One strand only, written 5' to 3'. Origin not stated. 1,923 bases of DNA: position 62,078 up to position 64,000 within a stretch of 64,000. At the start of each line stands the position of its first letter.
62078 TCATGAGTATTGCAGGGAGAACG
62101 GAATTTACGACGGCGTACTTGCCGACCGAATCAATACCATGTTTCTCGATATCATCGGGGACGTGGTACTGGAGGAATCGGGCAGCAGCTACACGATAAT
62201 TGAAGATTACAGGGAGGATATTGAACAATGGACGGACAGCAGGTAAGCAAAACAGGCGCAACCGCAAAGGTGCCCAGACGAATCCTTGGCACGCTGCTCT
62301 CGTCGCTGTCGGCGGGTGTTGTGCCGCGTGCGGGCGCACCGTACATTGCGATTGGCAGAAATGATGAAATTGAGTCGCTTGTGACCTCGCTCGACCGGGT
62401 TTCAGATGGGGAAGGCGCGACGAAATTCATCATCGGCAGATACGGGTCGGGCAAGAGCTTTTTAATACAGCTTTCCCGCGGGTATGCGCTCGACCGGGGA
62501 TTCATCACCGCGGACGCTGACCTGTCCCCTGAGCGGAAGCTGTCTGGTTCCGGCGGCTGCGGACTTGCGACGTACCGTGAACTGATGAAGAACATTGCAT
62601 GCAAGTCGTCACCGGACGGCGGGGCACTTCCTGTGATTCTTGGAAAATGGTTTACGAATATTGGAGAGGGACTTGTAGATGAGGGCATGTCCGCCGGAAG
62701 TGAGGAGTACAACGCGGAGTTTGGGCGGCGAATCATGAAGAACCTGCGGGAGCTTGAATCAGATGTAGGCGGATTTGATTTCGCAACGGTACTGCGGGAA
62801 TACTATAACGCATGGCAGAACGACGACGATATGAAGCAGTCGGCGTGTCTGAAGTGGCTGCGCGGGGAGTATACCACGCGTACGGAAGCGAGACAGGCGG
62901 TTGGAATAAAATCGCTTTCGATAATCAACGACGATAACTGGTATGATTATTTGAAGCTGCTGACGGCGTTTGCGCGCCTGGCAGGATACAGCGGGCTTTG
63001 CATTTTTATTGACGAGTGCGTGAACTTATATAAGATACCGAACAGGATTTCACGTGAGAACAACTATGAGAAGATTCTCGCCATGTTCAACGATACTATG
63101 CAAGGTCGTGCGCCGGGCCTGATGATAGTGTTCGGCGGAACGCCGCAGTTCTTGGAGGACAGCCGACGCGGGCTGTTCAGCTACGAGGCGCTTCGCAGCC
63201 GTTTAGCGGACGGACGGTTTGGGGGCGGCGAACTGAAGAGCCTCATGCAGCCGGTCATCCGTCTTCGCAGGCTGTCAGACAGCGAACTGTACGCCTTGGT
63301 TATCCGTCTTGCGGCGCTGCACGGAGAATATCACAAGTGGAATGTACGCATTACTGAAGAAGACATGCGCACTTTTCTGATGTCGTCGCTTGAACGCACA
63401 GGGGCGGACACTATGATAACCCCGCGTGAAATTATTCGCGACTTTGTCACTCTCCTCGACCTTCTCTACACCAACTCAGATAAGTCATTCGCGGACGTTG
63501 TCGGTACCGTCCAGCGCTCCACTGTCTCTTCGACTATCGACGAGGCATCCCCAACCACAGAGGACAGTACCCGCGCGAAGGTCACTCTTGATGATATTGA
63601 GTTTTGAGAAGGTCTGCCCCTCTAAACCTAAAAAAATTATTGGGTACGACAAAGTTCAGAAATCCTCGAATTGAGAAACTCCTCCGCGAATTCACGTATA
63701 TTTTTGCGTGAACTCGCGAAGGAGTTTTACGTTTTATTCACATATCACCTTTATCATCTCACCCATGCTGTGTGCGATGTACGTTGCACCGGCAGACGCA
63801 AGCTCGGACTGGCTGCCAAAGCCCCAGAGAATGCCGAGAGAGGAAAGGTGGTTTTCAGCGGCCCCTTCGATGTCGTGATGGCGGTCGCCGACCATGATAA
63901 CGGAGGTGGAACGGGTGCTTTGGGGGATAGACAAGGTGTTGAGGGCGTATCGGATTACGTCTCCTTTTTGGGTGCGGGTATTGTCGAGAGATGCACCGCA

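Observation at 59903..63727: Self-contained TerB_N/TerB_C + DUF2791 (BrxD-like) ATPase cassette: Shango-like module without an adjacent helicase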

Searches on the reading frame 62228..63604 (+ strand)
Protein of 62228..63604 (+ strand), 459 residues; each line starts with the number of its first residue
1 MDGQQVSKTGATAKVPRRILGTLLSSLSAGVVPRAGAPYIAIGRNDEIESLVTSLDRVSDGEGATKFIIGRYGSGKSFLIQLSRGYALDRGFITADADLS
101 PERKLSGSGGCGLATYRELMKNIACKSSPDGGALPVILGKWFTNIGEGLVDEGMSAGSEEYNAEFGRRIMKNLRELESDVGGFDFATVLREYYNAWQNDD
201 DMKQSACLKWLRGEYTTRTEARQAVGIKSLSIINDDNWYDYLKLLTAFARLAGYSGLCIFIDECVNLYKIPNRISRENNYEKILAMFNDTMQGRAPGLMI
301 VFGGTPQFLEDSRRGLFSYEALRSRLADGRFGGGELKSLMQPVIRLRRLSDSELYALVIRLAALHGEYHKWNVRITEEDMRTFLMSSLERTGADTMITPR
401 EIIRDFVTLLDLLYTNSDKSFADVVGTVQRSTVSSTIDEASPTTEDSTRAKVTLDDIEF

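Call 4: search_protein_families(library=pfam, proteins=[window:62228-63604:+], max_evalue=0.1)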
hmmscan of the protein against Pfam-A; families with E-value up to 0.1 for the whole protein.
window:62228-63604:+ (459 aa): 2 families
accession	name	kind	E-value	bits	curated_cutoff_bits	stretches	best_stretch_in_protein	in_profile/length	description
PF10923.14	BrxC_BrxD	-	1.1e-148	496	22.2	1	16-426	2-411/414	BREX system ATP-binding protein BrxC/D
PF13191.12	AAA_16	-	3e-06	28.3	32.6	1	42-100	3-63/167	AAA ATPase domain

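Call 5: search_protein_families(library=padloc, proteins=[window:62228-63604:+], max_evalue=0.1)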
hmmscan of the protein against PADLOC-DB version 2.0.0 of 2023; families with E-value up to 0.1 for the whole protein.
window:62228-63604:+ (459 aa): 2 families
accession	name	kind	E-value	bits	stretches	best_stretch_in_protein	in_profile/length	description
PDLC03959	SngB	-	2.4e-160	532.4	1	13-433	4-423/439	-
PDLC02494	BrxD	-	9.2e-50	168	1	21-418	10-403/440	BrxD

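Call 6: search_protein_families(library=ncbifam, proteins=[window:62228-63604:+], max_evalue=0.1)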
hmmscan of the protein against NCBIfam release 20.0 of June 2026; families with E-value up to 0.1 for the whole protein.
window:62228-63604:+ (459 aa): 2 families
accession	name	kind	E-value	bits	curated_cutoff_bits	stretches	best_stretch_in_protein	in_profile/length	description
NF033438.1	BREX_BrxD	equivalog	9.4e-49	166.6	350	1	22-413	7-394/423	BREX system ATP-binding protein BrxD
TIGR02928.1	TIGR02928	subfamily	0.0085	15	181.3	0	42-80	18-57/366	orc1/cdc6 family replication initiation protein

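Call 14: find_related_loci(query=window:62228-63604:+, collection=genome_contigs, flank=10000)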
Query window:62228-63604:+ (459 aa) in genome_contigs; peptide patterns used: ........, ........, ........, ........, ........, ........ (x = any residue, [..] = any of these).
130 stretches matched a pattern; 102 encode a relative of the query (tblastn E <= 1e-3); the best 80 are kept; 80 distinct loci.
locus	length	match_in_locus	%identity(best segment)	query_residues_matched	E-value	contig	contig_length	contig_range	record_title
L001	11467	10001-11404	87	1-459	0e+0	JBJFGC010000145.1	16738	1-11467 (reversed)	MAG: Eubacteriales bacterium isolate PUUB45_bin.047 NODE_2211_length_16738_cov_6.368039, whole genome shotgun sequence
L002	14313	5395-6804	86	1-459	0e+0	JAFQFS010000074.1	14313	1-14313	MAG: Clostridia bacterium isolate RGIG1778 Goat_Cecum-4__c446151, whole genome shotgun sequence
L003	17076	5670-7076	86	1-459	0e+0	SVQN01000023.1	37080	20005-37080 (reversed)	MAG: Oscillospiraceae bacterium isolate SIG618 NODE_6198_length_37080_cov_2.518496, whole genome shotgun sequence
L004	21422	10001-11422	84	1-459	0e+0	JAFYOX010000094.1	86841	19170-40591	MAG: Clostridia bacterium isolate RGIG7288 Water_buffalos_Cecum-4__c731482, whole genome shotgun sequence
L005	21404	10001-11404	79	11-459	0e+0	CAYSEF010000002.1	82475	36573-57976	MAG TPA_asm: uncultured Ruminococcus sp. isolate SRP350583_co2_77 genome assembly, contig: NODE_280_length_82475_cov_31.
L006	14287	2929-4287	83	9-459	0e+0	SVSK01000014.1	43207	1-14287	MAG: Oscillospiraceae bacterium isolate SIG667 NODE_19568_length_43207_cov_7.441272, whole genome shotgun sequence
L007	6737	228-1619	79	4-459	0e+0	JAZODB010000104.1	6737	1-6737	MAG: Eubacteriales bacterium isolate T1900044752_TS20190418.MAGScoT_cleanbin_000145 SGB_2251_k141_3285550, whole genome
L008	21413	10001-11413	80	6-459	0e+0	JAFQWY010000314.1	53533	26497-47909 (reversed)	MAG: Clostridia bacterium isolate RGIG2226 Goat_Colon.Co__c2348562, whole genome shotgun sequence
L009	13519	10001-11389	77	4-459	0e+0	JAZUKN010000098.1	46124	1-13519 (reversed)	MAG: Eubacteriales bacterium isolate T1900045249_TH20190019.MAGScoT_cleanbin_000010 SGB_5724_k141_4910326, whole genome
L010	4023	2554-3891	78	14-459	0e+0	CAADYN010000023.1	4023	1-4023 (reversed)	MAG TPA_asm: Clostridia bacterium, isolate HGM12664, WGS project CAADYN010000000 data, contig: ERS396348_42_k79_12165, w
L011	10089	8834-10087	80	14-432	0e+0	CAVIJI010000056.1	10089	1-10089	bacterium isolate H07634-L1_cleanbin_000011 genome assembly, contig: Spades_H07634-L1_contig_4813, whole genome shotgun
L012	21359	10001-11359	74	8-459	0e+0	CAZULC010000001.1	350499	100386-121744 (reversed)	MAG TPA_asm: uncultured Ruminococcus sp. isolate SRP222994_co1_572 genome assembly, contig: NODE_3_length_350499_cov_10.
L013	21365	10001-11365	81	9-459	0e+0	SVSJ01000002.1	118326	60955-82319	MAG: Oscillospiraceae bacterium isolate SIG666 NODE_3668_length_118326_cov_3.704346, whole genome shotgun sequence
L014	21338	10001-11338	60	12-459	0e+0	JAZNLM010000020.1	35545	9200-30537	MAG: Candidatus Flemingiibacterium sp. isolate T1900044670_TS20190136.MAGScoT_cleanbin_000024 SGB_1580_k141_440133, whol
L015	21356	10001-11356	60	12-459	0e+0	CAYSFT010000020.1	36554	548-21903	MAG TPA_asm: uncultured Lachnospiraceae bacterium isolate SRP315200_co1_909 genome assembly, contig: NODE_1473_length_36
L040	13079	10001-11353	58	12-459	3e-174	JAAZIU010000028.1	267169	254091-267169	MAG: Clostridiales bacterium isolate AS21ysBPME_12 181313_AS21, whole genome shotgun sequence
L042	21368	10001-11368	57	14-459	1e-173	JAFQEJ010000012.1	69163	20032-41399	MAG: Clostridia bacterium isolate RGIG1743 Goat_Cecum-3__c292364, whole genome shotgun sequence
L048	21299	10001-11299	57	14-459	2e-170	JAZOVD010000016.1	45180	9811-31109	MAG: Eubacteriales bacterium isolate T1900045528_YK20190222.MAGScoT_cleanbin_000009 SGB_7714_k141_2365582, whole genome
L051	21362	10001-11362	56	14-459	2e-168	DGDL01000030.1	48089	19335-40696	MAG TPA_asm: Clostridiales bacterium UBA3953 UBA3953_contig_11499, whole genome shotgun sequence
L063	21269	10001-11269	59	5-428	2e-163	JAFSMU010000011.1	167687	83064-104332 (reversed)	MAG: Clostridia bacterium isolate RGIG3285 Goat_Reticulum-4__c250849, whole genome shotgun sequence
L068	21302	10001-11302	55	14-454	3e-162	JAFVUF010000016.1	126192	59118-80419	MAG: Clostridia bacterium isolate RGIG5399 Sheep_Colon-3__c1455, whole genome shotgun sequence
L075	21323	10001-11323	56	14-459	1e-158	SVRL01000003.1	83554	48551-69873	MAG: Oscillospiraceae bacterium isolate SIG642 NODE_1390_length_83554_cov_2.860884, whole genome shotgun sequence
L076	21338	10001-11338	54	11-459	3e-156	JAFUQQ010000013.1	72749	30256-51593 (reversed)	MAG: Clostridia bacterium isolate RGIG4737 Roe_deer_Rectum.Co__c370212, whole genome shotgun sequence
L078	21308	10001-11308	55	12-446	9e-156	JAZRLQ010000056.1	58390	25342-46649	MAG: Eubacteriales bacterium isolate T1900045430_YK20190121.MAGScoT_cleanbin_000015 SGB_7095_k141_2062267, whole genome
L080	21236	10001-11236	58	14-424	5e-153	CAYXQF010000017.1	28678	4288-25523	MAG TPA_asm: uncultured Lachnospiraceae bacterium isolate SRP315200_co1_618 genome assembly, contig: NODE_2482_length_28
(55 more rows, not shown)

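Call 15: find_encoding_contigs(protein=window:62228-63604:+, flank=10000, max_places=6)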
Protein window:62228-63604:+ (459 aa): no gene with exactly this product is on record in the collection.

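Call 28: search_protein_families(library=pfam, proteins=[L063:11367-14273:+, L080:11344-14271:+, L042:11393-13111:+, L075:11338-12651:+, L078:11341-12606:+, L051:11362-12228:+, L076:7407-9728:+, L068:12051-15089:-, L048:11339-13075:-, L040:11478-12917:-], max_evalue=0.0001)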
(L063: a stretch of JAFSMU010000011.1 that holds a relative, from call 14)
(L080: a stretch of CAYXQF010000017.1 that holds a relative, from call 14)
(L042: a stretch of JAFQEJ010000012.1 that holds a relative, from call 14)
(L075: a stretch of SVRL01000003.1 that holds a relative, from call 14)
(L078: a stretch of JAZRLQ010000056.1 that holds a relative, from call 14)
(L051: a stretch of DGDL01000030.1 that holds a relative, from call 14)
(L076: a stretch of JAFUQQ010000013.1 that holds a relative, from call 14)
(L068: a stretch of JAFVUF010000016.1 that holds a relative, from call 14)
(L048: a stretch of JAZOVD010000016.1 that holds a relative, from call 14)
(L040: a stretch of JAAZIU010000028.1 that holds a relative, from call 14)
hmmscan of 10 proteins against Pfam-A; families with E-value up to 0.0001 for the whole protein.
L063:11367-14273:+ (969 aa): 6 families
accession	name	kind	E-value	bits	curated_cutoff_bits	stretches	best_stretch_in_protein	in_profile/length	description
PF02836.23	Glyco_hydro_2_C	-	1.8e-87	293.7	21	1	283-585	1-302/302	Glycosyl hydrolases family 2, TIM barrel domain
PF02929.23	Bgal_small_N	-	1.5e-55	189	25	1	705-965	4-247/248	Beta galactosidase small chain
PF02837.24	Glyco_hydro_2_N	-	2.3e-36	125.7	28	1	46-202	4-167/169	Glycosyl hydrolases family 2, sugar binding domain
PF16353.11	LacZ_4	-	1.3e-11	45.1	27.3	1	592-674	1-85/87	Beta-galactosidase, domain 4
PF22666.2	Glyco_hydro_2_N2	-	3.3e-08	34.2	27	1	112-176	51-119/167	Glycosyl hydrolase 2 galactose-binding domain-like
PF00703.27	Glyco_hydro_2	-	4.5e-05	24.6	23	0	241-280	64-108/109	Glycosyl hydrolases family 2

L080:11344-14271:+ (976 aa): 5 families
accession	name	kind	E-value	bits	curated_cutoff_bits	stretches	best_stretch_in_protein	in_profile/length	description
PF02836.23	Glyco_hydro_2_C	-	8.4e-95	317.8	21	1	289-586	5-301/302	Glycosyl hydrolases family 2, TIM barrel domain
PF02929.23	Bgal_small_N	-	6.1e-57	193.6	25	1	709-975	2-248/248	Beta galactosidase small chain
PF02837.24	Glyco_hydro_2_N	-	4.1e-40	137.9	28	1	43-202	3-169/169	Glycosyl hydrolases family 2, sugar binding domain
PF16353.11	LacZ_4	-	3e-12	47.1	27.3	1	594-679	1-85/87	Beta-galactosidase, domain 4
PF22666.2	Glyco_hydro_2_N2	-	1.5e-07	32.1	27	1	110-172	51-117/167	Glycosyl hydrolase 2 galactose-binding domain-like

L042:11393-13111:+ (573 aa): 1 family
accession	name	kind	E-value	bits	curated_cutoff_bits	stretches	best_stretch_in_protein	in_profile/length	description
PF09852.15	DUF2079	-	2.9e-52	178.7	28.2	1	148-523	8-400/459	Predicted membrane protein (DUF2079)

L075:11338-12651:+ (438 aa): 0 families

L078:11341-12606:+ (422 aa): 0 families

L051:11362-12228:+ (289 aa): 1 family
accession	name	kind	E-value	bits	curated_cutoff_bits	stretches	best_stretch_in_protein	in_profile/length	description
PF13306.12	LRR_5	-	4.1e-25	88.6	27.7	1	117-225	20-126/127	BspA type Leucine rich repeat region (6 copies)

L076:7407-9728:+ (774 aa): 3 families
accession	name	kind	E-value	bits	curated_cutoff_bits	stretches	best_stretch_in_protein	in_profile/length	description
PF22666.2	Glyco_hydro_2_N2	-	4.2e-31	108.7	27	1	44-196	11-167/167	Glycosyl hydrolase 2 galactose-binding domain-like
PF00703.27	Glyco_hydro_2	-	1.4e-08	35.9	23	1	251-310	50-108/109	Glycosyl hydrolases family 2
PF02837.24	Glyco_hydro_2_N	-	3.3e-06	27.6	28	1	10-144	3-132/169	Glycosyl hydrolases family 2, sugar binding domain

L068:12051-15089:- (1013 aa): 6 families
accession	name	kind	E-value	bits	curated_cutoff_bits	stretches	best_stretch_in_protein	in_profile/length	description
PF02836.23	Glyco_hydro_2_C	-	2.3e-91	306.5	21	1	312-615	2-298/302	Glycosyl hydrolases family 2, TIM barrel domain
PF02929.23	Bgal_small_N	-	2.2e-64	218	25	1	746-1008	4-247/248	Beta galactosidase small chain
PF02837.24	Glyco_hydro_2_N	-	5.8e-40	137.4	28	1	45-212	1-166/169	Glycosyl hydrolases family 2, sugar binding domain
PF16353.11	LacZ_4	-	2.6e-14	53.7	27.3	1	629-716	1-87/87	Beta-galactosidase, domain 4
PF22666.2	Glyco_hydro_2_N2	-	5.6e-08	33.5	27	1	120-185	52-117/167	Glycosyl hydrolase 2 galactose-binding domain-like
PF00703.27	Glyco_hydro_2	-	1.4e-07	32.7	23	1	218-297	2-92/109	Glycosyl hydrolases family 2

L048:11339-13075:- (579 aa): 0 families

L040:11478-12917:- (480 aa): 0 families

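Call 29: search_protein_families(library=padloc, proteins=[L063:11367-14273:+, L080:11344-14271:+, L042:11393-13111:+, L075:11338-12651:+, L078:11341-12606:+, L051:11362-12228:+, L076:7407-9728:+, L068:12051-15089:-, L048:11339-13075:-, L040:11478-12917:-], max_evalue=0.00001)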
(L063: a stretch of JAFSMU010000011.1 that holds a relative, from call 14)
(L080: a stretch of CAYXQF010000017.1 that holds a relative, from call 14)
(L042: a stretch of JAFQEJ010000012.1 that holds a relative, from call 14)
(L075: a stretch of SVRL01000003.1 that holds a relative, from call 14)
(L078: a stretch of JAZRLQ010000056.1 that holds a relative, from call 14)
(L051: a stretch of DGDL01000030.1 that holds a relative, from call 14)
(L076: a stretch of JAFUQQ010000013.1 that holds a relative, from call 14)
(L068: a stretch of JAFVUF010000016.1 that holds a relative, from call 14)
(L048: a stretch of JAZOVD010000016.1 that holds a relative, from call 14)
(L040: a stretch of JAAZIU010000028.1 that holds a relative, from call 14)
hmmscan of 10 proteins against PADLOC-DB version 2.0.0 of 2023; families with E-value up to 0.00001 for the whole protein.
L063:11367-14273:+ (969 aa): 1 family
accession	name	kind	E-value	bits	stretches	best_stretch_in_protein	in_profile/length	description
PDLC01990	CARF_m8--CARF_Beta-galactosidase_LolE_TM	-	5.9e-06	21.8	0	282-419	345-476/1791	-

L080:11344-14271:+ (976 aa): 1 family
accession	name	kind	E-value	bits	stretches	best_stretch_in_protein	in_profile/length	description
PDLC01990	CARF_m8--CARF_Beta-galactosidase_LolE_TM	-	4.4e-08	28.9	1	278-437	340-492/1791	-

L042:11393-13111:+ (573 aa): 0 families

L075:11338-12651:+ (438 aa): 0 families

L078:11341-12606:+ (422 aa): 0 families

L051:11362-12228:+ (289 aa): 0 families

L076:7407-9728:+ (774 aa): 1 family
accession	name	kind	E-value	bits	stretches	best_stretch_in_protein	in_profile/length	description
PDLC01990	CARF_m8--CARF_Beta-galactosidase_LolE_TM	-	1.7e-23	80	1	191-666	216-666/1791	-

L068:12051-15089:- (1013 aa): 1 family
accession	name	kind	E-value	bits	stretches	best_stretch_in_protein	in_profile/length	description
PDLC01990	CARF_m8--CARF_Beta-galactosidase_LolE_TM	-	1.2e-09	34.1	1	283-442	313-475/1791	-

L048:11339-13075:- (579 aa): 0 families

L040:11478-12917:- (480 aa): 0 families

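Call 48: search_solved_structures(query=window:62228-63604:+, max_evalue=0.01)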
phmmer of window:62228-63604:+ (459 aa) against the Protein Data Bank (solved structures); distinct sequences matched with E-value up to 0.01: 0.

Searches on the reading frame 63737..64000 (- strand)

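Call 51: search_protein_families(library=pfam, proteins=[window:63737-64000:-], max_evalue=0.01)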
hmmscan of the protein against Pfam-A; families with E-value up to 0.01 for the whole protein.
window:63737-64000:- (88 aa): 2 families
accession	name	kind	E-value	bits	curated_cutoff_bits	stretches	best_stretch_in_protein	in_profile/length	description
PF13242.12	Hydrolase_like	-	8.2e-09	35.7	22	1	16-81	10-74/75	HAD-hyrolase-like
PF13419.12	HAD_2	-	0.0037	17.8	23.8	1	13-53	138-174/178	Haloacid dehalogenase-like hydrolase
